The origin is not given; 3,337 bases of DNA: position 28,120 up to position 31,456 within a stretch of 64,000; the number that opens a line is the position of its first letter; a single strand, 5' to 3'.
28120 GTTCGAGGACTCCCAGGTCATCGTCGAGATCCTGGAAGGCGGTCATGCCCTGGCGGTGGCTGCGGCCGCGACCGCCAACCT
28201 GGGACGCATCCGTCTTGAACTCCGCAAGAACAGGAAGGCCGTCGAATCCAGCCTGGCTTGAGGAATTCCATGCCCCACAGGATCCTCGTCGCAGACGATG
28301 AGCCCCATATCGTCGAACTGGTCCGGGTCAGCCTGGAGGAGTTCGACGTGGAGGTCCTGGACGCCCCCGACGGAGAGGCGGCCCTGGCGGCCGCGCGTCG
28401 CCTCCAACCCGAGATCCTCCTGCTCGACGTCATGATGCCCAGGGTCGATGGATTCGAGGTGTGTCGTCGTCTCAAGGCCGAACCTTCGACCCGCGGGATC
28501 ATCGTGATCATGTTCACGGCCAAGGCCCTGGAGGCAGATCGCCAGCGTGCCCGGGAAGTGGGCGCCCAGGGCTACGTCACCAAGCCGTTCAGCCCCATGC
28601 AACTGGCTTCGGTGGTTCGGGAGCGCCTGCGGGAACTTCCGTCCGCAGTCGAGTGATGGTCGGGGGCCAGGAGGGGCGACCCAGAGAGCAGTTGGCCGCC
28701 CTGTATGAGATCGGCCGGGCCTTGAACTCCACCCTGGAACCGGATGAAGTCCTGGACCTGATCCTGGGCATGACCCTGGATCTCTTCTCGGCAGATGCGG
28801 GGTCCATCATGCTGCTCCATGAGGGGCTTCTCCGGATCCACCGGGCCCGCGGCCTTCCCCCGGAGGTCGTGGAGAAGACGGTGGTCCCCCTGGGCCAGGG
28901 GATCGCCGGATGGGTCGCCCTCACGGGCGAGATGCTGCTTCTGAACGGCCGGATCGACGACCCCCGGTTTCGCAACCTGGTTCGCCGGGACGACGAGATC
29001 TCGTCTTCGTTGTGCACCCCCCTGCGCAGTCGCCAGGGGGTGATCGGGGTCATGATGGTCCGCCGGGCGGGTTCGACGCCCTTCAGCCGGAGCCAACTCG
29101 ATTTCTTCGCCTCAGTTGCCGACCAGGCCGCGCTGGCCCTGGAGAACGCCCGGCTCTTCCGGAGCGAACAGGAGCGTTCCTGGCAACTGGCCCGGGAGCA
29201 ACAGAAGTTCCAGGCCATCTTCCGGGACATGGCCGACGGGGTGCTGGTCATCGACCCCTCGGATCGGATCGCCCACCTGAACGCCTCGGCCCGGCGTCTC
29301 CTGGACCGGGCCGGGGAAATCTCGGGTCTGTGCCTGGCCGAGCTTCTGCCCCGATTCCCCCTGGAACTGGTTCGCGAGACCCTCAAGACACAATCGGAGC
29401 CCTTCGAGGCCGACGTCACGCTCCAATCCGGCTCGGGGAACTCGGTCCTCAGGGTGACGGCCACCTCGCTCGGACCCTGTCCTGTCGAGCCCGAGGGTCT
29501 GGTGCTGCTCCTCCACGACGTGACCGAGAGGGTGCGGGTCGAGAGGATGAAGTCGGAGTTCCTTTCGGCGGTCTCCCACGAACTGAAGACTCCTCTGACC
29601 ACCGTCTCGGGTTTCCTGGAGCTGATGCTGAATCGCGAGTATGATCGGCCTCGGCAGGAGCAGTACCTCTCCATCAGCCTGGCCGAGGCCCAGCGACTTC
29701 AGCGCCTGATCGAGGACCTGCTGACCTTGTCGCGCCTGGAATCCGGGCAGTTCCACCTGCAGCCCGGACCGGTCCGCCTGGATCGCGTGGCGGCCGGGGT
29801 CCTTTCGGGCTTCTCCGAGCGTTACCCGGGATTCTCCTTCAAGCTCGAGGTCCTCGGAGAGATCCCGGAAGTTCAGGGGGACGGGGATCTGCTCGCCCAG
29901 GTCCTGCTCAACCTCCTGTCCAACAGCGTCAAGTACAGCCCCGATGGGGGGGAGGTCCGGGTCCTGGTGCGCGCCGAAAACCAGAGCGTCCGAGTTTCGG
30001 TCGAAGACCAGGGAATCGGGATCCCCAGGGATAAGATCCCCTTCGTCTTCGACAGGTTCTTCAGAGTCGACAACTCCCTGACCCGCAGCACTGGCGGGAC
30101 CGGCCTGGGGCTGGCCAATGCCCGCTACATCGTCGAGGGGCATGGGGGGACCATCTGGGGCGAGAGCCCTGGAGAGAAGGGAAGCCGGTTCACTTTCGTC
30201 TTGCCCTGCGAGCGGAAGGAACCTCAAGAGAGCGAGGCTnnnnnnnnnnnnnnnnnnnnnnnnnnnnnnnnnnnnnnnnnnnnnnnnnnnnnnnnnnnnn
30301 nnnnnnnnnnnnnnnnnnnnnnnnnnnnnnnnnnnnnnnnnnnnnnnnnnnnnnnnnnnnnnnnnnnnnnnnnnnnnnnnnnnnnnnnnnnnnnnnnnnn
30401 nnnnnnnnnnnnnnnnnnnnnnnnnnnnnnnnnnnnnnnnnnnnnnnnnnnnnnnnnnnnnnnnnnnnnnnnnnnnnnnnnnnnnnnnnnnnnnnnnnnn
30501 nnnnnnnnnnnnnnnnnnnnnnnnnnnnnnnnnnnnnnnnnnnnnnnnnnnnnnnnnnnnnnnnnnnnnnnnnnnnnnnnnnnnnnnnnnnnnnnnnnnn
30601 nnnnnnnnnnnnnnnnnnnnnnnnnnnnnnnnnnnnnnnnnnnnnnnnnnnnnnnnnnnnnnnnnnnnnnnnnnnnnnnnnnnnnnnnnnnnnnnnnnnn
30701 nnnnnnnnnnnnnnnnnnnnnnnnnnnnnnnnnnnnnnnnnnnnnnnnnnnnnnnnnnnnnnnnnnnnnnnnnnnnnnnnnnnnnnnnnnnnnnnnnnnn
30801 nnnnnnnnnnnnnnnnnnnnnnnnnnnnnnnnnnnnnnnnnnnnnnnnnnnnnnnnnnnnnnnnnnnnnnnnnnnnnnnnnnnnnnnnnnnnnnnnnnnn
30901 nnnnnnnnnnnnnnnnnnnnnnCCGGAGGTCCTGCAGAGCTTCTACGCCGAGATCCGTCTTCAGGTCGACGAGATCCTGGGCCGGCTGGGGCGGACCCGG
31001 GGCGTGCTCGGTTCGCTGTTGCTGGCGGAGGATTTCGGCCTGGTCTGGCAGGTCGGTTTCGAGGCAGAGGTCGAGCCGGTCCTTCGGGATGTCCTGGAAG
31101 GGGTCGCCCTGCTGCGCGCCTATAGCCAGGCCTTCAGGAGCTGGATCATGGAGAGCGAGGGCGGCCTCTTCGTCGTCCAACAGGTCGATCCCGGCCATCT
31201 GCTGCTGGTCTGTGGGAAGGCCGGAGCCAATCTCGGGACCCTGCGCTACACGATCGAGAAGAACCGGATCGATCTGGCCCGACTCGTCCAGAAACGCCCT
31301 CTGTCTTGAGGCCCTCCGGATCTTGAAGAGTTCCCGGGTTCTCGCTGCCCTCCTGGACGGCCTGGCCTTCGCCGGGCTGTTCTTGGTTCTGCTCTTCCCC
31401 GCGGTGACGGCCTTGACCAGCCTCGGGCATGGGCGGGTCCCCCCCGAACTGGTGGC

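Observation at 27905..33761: Roadblock - CheY - GAF/PAS kinase - TPR::roadblock - O-antigen-ligase::TPR operon with no GTPase: a pilus-proximal polarity or conservon-like module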

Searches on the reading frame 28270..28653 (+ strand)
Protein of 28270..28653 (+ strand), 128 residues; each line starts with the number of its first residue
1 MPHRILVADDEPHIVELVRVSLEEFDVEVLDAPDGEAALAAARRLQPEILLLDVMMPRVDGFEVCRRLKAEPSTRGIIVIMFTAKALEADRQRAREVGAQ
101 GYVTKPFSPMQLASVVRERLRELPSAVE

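Call 6: search_protein_families(library=pfam, proteins=[window:28270-28653:+], max_evalue=0.1)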
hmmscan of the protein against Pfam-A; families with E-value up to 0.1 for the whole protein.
window:28270-28653:+ (128 aa): 2 families
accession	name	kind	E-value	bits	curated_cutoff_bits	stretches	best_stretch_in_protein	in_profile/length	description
PF00072.30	Response_reg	-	1.2e-27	96.7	30.2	1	5-116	1-110/111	Response regulator receiver domain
PF02310.24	B12-binding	-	0.023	15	32.1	1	21-80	23-85/121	B12 binding domain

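Call 33: search_protein_families(library=ncbifam, proteins=[window:28270-28653:+], max_evalue=0.01)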
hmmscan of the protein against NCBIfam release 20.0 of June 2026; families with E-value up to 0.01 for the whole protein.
window:28270-28653:+ (128 aa): 99 families (the best 25 are shown)
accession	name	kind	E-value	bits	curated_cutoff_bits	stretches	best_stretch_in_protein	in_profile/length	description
TIGR02154.1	PhoB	equivalog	5.2e-31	107.7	296.2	1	2-122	2-122/226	phosphate regulon transcriptional regulator PhoB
NF007135.0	PRK09581.1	equivalog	3e-29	102.1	474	1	1-119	1-119/457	PleD family two-component system response regulator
NF040689.1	MtrAB_MtrA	equivalog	3.2e-26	92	300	1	5-123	1-116/219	MtrAB system response regulator MtrA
NF045944.1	ResRegRpaBCyano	equivalog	5.6e-26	91.3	330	1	6-123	1-115/229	response regulator transcription factor RpaB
NF040534.1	resp_reg_YycF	equivalog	4.9e-25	88.1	340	1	4-122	2-117/231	response regulator YycF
NF008296.0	PRK11083.1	equivalog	1.7e-23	83.3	273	1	3-123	4-121/228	two-component system response regulator CreB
NF033120.0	vanR_FM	exception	2.3e-23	83.1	460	1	5-122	6-120/231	vancomycin resistance response regulator transcription factor, VanR-F/VanR-M family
NF007546.0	PRK10161.1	equivalog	3.3e-23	82.4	471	1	1-124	1-125/229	phosphate response regulator transcription factor PhoB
NF033117.2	vanR_ACDEGLN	exception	7.5e-23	81.3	350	1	5-122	1-115/226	VanR-ABDEGLN family response regulator transcription factor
NF007005.1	PRK09468.1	equivalog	1.8e-22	79.9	331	1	3-122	4-121/237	osmolarity response regulator transcription factor OmpR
NF053854.1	RespRegPhoBBctds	equivalog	6.8e-22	77.9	270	1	5-120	1-115/225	two-component system response regulator PhoB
NF041733.1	resp_reg_CseB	equivalog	2.1e-21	76.3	350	1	4-122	2-117/228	two-component system response regulator CseB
NF007982.1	PRK10710.1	equivalog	2.2e-20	73.3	380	1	3-122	8-124/235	envelope stress response regulator BaeR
NF000403.1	vanR-C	exception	4.2e-18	65.8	480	1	1-122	1-119/231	vancomycin resistance response regulator transcription factor VanR-C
NF041866.1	EpsW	equivalog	1.5e-17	63.4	200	1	5-122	8-127/131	exopolysaccharide biosynthesis response regulator EpsW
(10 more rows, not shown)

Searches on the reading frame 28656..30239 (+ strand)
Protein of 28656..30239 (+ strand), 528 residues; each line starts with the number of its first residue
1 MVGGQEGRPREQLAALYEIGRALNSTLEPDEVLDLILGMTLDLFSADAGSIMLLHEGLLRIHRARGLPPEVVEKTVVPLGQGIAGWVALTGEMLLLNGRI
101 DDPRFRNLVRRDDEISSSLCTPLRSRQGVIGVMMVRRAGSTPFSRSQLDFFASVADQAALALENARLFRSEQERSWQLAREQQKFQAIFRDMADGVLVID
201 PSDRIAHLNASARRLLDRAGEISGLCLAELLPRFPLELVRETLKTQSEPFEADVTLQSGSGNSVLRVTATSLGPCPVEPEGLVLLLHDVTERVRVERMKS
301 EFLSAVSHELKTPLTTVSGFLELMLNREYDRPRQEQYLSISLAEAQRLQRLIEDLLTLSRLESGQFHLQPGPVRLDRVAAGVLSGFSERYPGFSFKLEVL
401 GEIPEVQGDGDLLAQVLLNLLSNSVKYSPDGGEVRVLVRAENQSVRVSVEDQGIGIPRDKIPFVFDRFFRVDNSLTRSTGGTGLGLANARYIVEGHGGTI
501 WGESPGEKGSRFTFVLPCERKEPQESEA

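Call 6: search_protein_families(library=pfam, proteins=[window:28656-30239:+], max_evalue=0.1)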
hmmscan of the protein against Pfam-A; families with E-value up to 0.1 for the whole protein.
window:28656-30239:+ (528 aa): 12 families
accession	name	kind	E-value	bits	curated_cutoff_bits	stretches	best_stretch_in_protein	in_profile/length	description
PF02518.31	HATPase_c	-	3.2e-30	105.3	26.4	1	408-519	1-110/111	Histidine kinase-, DNA gyrase B-, and HSP90-like ATPase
PF00512.31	HisKA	-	7.2e-22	77.7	26.9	1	298-364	1-66/66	His Kinase A (phospho-acceptor) domain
PF01590.32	GAF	-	1.5e-18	68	22.4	1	29-162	2-133/133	GAF domain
PF13185.12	GAF_2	-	2e-18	67.3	28.6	1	27-163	2-136/136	GAF domain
PF13492.12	GAF_3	-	3.4e-15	57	27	1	28-164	1-129/129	GAF domain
PF08448.16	PAS_4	-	4.8e-07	30.4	23.1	1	191-294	3-110/110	PAS fold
PF13188.13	PAS_8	-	1.2e-05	25.5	21.8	1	184-239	2-55/65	PAS domain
PF00989.32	PAS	-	8.5e-05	23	22.6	1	184-289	2-113/113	PAS fold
PF12860.13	PAS_7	-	0.015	15.9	27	0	191-219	3-31/115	PAS fold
PF13589.12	HATPase_c_3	-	0.027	14.9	25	1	414-488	4-79/137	Histidine kinase-, DNA gyrase B-, and HSP90-like ATPase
PF13581.12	HATPase_c_2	-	0.067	13.6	27.4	0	421-487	40-105/127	Histidine kinase-like ATPase domain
PF13426.13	PAS_9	-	0.093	13.5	27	0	194-291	2-103/103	PAS domain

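Call 33: search_protein_families(library=ncbifam, proteins=[window:28656-30239:+], max_evalue=0.01)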
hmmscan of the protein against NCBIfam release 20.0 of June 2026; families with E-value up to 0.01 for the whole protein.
window:28656-30239:+ (528 aa): 92 families (the best 25 are shown)
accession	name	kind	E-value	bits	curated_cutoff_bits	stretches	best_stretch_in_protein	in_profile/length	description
NF046044.1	PnpS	equivalog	5.3e-84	282.5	400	1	159-517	31-390/390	two-component system histidine kinase PnpS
NF033092.0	HK_WalK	equivalog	4.3e-80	270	725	1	172-518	247-594/594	cell wall metabolism sensor histidine kinase WalK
TIGR02966.1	phoR_proteo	equivalog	3.8e-70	236.5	334.2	1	180-515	3-332/333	phosphate regulon sensor histidine kinase PhoR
NF033093.1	HK_VicK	exception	3.8e-60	203.8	680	1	177-523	88-440/448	cell wall metabolism sensor histidine kinase VicK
NF008468.0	PRK11360.1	equivalog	6.3e-56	190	646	1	178-524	263-614/616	two-component system sensor histidine kinase AtoS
NF047874.1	MASE3_PAS_HK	subfamily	1.9e-51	175.6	560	1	172-524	254-631/655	MASE3 domain-containing sensor histidine kinase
NF045911.1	TCSHisKinNblS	equivalog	5e-47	160.6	1000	1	166-515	249-617/621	two-component system sensor histidine kinase NblS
TIGR01386.1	cztS_silS_copS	subfamily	1.5e-45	156.1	292.55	1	299-516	241-456/457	heavy metal sensor histidine kinase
TIGR02956.1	TMAO_torS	equivalog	9e-45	153.1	676.5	1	296-526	461-690/967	TMAO reductase system sensor histidine kinase/response regulator TorS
NF038297.2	hybrid_HK_HrmK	equivalog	1.4e-43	149.5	725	1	292-524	228-463/607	hybrid histidine kinase/response regulator HrmK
NF041880.1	EPS_EpsF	equivalog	1.7e-43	148.8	900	1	297-516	272-491/492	response regulator EpsF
NF008235.0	PRK11006.1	equivalog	1.6e-42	145.8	390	1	171-518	86-423/431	phosphate regulon sensor histidine kinase PhoR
NF006800.0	PRK09303.1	equivalog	4e-42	144.5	342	1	297-521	149-380/383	histidine kinase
NF041735.1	hist_kin_RppB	equivalog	7.5e-42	143.6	400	1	300-517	217-438/438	two-component system sensor histidine kinase RppB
NF033091.0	HK_VanS_ACDEFG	equivalog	2.5e-41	141.7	400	1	295-507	70-284/293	vancomycin resistance histidine kinase VanS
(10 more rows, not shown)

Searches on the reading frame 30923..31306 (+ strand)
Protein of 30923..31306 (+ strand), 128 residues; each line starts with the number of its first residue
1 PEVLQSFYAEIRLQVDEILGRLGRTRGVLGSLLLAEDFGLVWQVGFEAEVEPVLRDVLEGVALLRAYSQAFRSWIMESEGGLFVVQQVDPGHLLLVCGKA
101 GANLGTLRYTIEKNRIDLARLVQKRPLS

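Call 19: search_solved_structures(query=A2, max_evalue=10, show_alignments=2)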
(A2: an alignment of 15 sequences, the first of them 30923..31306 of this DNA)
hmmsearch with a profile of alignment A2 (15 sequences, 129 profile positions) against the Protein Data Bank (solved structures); distinct sequences matched with E-value up to 10: 17.
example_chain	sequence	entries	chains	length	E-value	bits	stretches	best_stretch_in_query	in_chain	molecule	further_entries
3leq_A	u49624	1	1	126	0.0031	20.6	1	25-118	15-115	uncharacterized protein cvnB5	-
9jue_D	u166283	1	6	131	0.014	18.6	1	15-123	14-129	Roadblock/LC7 domain protein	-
7ct3_A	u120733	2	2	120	0.025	17.7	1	46-119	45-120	Mutual gliding motility protein C (MglC) | Mutual gliding motility protein C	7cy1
7f8m_A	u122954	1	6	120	0.053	16.7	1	24-115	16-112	Robl_LC7 domain-containing protein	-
6h5b_B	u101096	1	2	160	0.08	16.1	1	29-123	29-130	MglB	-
6izw_B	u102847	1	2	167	0.09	15.9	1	29-123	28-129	Gliding motility protein MglB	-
7jh6_A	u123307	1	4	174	0.099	15.8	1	36-81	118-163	Two-domain di-Zn(II) and porphyrin-binding protein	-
9hef_A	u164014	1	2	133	0.12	15.5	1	26-112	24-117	Serine protease inhibitor Rv3364c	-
6hjm_A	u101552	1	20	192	0.12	15.4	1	28-123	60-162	MglB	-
6z35_A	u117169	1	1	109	0.4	13.8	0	35-70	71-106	Maquette 2-1ip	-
2ekm_A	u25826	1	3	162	0.44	13.7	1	40-91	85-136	Hypothetical protein ST1511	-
5xf7_A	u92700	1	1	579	0.73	13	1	30-108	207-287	Protein disulfide-isomerase-like protein of the testis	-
9mfv_A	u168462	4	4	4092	0.8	12.8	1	52-110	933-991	Dynein heavy chain, cytoplasmic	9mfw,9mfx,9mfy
7yh1_D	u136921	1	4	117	0.87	12.7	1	16-115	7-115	Roadblock/LC7 domain protein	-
7uvj_A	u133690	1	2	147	0.93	12.6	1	2-37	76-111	Apolipoprotein E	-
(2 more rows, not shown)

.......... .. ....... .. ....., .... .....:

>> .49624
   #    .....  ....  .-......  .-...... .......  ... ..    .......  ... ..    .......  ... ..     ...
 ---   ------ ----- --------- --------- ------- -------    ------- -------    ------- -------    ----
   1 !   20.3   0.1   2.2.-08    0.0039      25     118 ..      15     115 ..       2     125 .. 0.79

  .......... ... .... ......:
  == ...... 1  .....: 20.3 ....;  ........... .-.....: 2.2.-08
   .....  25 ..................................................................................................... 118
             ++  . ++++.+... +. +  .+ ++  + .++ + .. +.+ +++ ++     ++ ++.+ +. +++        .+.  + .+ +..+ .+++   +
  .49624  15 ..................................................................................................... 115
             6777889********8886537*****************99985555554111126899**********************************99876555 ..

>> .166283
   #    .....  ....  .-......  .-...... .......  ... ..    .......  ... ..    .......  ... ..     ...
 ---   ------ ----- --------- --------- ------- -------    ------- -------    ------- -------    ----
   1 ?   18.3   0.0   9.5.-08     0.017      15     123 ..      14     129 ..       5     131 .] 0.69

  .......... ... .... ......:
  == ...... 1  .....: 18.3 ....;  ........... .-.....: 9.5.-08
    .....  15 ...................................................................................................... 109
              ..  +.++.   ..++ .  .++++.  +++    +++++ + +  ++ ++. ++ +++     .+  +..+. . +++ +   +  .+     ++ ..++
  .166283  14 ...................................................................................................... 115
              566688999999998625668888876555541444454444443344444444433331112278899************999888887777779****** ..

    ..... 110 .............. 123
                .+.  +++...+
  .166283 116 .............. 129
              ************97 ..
